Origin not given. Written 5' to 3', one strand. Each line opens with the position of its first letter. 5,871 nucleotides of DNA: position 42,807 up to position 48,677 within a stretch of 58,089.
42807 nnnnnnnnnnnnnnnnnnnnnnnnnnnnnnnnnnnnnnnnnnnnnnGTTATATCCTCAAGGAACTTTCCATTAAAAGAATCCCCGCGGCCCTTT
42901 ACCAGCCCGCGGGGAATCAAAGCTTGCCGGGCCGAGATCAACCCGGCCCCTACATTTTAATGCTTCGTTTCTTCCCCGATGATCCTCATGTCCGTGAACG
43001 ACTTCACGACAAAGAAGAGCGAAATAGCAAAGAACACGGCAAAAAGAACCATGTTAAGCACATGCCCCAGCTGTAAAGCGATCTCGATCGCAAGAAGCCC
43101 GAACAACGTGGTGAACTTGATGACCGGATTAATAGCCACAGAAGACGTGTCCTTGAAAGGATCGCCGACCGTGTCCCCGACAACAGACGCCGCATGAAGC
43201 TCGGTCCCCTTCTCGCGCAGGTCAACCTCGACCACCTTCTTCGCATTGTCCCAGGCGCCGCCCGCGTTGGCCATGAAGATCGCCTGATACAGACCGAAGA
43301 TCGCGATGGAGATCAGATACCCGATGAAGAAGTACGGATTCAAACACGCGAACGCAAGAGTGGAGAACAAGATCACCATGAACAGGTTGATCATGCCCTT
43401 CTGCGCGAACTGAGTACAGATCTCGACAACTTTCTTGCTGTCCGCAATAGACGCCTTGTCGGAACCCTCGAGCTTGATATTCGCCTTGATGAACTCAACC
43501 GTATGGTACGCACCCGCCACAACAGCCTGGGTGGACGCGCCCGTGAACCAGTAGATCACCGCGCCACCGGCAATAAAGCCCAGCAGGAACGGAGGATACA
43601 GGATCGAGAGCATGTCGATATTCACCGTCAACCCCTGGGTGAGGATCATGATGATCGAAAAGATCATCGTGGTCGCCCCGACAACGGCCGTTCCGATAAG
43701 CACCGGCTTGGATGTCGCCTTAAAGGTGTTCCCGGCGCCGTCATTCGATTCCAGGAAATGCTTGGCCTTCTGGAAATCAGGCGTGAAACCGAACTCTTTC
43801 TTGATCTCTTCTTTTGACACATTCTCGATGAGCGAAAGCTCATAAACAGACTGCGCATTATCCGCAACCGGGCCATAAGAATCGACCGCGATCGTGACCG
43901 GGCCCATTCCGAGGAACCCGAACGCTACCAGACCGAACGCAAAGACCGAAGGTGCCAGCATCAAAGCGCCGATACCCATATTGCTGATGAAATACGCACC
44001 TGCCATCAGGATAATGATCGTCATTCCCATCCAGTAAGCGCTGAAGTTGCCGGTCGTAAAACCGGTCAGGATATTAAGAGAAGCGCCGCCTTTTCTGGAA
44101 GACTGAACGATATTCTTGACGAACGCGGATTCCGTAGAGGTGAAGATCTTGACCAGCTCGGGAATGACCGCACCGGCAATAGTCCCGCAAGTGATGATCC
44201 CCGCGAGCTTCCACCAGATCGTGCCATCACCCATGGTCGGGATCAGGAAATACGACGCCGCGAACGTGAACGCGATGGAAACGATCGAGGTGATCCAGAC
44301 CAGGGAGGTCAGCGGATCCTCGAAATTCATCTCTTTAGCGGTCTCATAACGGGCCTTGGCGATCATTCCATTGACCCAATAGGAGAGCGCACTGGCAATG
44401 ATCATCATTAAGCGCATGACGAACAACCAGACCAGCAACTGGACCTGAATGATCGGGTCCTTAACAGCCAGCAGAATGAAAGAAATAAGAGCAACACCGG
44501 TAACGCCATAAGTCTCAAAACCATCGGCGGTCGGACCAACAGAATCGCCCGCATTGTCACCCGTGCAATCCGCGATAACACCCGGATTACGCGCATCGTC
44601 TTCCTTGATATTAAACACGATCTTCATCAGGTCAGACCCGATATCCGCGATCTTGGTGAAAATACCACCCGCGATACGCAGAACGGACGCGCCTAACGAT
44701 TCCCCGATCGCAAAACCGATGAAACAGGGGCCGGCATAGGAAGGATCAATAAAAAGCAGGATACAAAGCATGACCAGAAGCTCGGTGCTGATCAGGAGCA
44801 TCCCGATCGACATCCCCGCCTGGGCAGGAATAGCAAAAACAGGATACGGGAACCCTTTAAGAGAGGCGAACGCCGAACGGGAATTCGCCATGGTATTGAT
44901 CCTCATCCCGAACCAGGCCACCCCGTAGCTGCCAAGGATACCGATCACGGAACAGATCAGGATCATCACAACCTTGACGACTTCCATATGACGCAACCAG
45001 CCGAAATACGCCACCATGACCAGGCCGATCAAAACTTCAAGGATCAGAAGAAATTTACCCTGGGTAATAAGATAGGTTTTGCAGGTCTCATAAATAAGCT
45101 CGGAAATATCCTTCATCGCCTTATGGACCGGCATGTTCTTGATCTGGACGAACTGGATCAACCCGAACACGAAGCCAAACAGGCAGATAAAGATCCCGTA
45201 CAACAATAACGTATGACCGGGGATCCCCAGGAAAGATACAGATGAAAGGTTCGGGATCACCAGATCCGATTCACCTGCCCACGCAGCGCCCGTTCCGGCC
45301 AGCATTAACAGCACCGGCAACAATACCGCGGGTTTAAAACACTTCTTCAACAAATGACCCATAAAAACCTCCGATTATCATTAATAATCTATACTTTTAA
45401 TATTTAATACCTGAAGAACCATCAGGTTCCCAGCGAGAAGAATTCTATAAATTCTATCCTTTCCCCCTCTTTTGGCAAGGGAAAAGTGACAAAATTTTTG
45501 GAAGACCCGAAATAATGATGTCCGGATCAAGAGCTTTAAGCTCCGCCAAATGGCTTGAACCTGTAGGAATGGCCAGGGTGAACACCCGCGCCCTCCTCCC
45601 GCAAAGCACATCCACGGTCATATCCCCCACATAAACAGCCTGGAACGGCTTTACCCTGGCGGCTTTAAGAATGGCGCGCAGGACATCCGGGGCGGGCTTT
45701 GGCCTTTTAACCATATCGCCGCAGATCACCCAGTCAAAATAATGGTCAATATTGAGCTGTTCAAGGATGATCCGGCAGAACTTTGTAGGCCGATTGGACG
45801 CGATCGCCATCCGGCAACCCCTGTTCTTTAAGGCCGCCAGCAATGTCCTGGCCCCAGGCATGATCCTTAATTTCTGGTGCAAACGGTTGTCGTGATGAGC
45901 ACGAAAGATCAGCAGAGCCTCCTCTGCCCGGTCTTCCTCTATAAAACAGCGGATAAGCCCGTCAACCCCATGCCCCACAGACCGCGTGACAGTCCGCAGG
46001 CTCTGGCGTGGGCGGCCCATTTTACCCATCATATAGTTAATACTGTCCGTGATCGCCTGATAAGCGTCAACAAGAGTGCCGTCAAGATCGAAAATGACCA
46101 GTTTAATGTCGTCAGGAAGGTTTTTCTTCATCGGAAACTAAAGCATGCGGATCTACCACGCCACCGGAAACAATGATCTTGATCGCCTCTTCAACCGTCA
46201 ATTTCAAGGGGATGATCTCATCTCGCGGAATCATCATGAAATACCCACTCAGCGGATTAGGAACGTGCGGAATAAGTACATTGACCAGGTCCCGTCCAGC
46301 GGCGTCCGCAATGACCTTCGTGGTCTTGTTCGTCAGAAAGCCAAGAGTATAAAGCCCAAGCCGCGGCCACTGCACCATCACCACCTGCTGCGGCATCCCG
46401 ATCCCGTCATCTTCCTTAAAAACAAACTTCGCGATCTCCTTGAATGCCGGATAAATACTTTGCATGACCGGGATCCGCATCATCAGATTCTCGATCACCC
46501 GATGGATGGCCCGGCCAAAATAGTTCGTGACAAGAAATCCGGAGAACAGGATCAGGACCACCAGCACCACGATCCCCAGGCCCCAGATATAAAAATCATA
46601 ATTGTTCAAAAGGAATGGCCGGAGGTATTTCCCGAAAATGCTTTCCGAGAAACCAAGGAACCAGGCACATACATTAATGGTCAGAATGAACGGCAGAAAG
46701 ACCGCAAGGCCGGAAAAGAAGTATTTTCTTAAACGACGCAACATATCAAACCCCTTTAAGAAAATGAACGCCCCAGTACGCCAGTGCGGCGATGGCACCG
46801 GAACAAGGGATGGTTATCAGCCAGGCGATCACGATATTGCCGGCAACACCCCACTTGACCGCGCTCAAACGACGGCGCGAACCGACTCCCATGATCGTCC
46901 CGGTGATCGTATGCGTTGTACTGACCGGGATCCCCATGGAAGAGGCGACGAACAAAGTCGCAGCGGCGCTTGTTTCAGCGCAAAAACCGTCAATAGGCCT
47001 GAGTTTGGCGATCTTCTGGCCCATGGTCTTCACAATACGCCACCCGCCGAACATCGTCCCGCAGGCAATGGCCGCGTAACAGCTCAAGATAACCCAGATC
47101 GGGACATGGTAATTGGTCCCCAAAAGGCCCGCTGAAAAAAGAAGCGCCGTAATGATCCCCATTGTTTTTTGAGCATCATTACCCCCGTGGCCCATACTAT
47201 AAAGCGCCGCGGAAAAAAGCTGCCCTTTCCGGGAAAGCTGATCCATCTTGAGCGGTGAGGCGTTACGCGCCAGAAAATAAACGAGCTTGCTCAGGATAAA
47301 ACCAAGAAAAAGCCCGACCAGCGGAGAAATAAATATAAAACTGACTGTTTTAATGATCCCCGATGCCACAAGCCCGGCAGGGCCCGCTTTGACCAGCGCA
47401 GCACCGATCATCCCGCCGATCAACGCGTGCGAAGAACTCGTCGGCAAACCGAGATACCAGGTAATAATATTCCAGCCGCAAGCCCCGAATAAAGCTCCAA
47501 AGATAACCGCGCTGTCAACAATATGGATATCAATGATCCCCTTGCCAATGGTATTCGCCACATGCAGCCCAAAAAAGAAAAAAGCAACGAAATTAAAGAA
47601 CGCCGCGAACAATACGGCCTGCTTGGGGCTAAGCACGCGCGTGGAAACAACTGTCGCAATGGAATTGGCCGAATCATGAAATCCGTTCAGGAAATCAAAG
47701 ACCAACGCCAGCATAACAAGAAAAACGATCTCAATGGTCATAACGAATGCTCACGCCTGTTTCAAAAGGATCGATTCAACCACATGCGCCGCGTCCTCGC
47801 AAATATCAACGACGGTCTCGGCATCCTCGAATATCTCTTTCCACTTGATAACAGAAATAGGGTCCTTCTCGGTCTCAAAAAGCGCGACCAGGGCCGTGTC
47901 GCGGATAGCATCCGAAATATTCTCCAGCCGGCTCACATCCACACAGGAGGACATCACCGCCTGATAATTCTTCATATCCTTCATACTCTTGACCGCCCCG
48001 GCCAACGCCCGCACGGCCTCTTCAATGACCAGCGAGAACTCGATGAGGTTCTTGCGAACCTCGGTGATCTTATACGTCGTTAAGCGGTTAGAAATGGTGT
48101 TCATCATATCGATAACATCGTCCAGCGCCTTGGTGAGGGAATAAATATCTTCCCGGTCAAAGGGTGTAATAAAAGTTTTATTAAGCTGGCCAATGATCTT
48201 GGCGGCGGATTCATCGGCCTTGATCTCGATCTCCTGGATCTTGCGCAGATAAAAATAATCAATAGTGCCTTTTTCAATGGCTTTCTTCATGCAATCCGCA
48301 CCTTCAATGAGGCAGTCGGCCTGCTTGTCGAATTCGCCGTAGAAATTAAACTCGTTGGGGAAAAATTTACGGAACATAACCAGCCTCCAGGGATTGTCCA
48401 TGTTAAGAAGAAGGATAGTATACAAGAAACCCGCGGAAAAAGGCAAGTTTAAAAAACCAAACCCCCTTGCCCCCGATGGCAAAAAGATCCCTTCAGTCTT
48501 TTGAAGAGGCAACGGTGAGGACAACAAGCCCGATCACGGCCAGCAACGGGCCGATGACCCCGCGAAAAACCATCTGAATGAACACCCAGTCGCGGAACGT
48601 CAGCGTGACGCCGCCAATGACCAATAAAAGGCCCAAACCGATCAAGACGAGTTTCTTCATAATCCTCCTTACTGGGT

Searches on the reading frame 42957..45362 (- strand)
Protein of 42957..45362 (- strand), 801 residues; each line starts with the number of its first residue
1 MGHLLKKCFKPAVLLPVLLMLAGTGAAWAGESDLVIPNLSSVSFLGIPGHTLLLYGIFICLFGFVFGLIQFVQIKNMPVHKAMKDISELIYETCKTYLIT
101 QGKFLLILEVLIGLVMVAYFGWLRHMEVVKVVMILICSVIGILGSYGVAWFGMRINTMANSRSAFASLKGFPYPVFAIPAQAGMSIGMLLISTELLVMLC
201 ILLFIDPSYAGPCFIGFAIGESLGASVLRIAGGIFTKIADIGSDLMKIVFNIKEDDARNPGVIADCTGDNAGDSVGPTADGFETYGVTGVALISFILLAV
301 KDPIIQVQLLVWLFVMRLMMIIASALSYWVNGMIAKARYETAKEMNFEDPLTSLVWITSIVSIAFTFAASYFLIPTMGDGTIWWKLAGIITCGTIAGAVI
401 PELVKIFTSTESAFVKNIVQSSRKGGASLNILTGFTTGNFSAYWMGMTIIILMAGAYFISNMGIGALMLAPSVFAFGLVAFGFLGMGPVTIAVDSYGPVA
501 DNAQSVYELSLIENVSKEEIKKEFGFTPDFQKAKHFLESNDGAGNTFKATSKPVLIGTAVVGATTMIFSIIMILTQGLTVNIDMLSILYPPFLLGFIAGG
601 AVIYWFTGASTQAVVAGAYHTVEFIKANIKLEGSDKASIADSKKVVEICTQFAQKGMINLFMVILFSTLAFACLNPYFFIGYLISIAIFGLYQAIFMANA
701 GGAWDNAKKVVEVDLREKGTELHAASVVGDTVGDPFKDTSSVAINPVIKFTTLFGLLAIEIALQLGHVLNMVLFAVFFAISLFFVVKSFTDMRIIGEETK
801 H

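Call 14: search_protein_families(library=pfam, proteins=[window:42957-45362:-], max_evalue=0.00001)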
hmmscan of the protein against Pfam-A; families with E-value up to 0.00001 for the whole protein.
window:42957-45362:- (801 aa): 1 family
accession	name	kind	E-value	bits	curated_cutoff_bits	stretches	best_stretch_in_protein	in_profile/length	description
PF03030.21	H_PPase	-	5.7e-178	594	29.7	1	62-757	2-644/645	Inorganic H+ pyrophosphatase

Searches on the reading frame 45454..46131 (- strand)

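Call 70: search_protein_families(library=pfam, proteins=[window:45454-46131:-], max_evalue=0.00001)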
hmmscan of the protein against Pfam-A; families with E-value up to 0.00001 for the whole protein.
window:45454-46131:- (225 aa): 5 families
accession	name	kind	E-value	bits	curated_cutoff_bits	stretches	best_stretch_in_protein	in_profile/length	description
PF13419.12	HAD_2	-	5.1e-38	131.4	23.8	1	12-187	1-177/178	Haloacid dehalogenase-like hydrolase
PF00702.32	Hydrolase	-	9.6e-31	108.1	26.4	1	9-181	1-190/191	haloacid dehalogenase-like hydrolase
PF12710.13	HAD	-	5.6e-12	46.9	27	1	12-177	1-187/189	haloacid dehalogenase-like hydrolase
PF13242.12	Hydrolase_like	-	1.1e-06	28.9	22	1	144-210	3-72/75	HAD-hyrolase-like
PF08282.18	Hydrolase_3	-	1.3e-06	28.8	20.9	0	85-131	11-57/255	haloacid dehalogenase-like hydrolase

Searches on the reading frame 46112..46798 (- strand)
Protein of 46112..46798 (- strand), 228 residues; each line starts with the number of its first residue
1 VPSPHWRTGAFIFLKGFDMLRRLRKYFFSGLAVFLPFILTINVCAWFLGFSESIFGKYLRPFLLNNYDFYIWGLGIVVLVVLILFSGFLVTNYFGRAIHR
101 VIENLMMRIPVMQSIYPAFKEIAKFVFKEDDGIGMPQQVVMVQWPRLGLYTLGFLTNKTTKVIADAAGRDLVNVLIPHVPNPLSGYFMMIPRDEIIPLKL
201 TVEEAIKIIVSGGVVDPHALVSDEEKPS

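Call 70: search_protein_families(library=pfam, proteins=[window:46112-46798:-], max_evalue=0.00001)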
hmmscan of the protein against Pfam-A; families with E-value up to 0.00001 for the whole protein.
window:46112-46798:- (228 aa): 1 family
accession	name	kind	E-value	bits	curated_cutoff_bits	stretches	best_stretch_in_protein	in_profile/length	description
PF04367.18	DUF502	-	1e-26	93.3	23.8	1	77-184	1-107/107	Protein of unknown function (DUF502)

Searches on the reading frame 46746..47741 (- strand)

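Call 14: search_protein_families(library=pfam, proteins=[window:46746-47741:-], max_evalue=0.00001)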
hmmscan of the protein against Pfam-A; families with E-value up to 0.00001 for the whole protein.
window:46746-47741:- (331 aa): 1 family
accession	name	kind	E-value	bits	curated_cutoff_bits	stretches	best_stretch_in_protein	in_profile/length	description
PF01384.25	PHO4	-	1.1e-97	327.7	33.7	1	19-318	1-350/350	Phosphate transporter family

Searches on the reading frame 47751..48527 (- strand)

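Call 70: search_protein_families(library=pfam, proteins=[window:47751-48527:-], max_evalue=0.00001)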
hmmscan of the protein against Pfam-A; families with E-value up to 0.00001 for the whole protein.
window:47751-48527:- (258 aa): 1 family
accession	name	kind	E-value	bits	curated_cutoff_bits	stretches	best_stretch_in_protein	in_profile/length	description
PF01865.21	PhoU_div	-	1.4e-22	80.6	24.4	1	52-255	3-213/214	Protein of unknown function DUF47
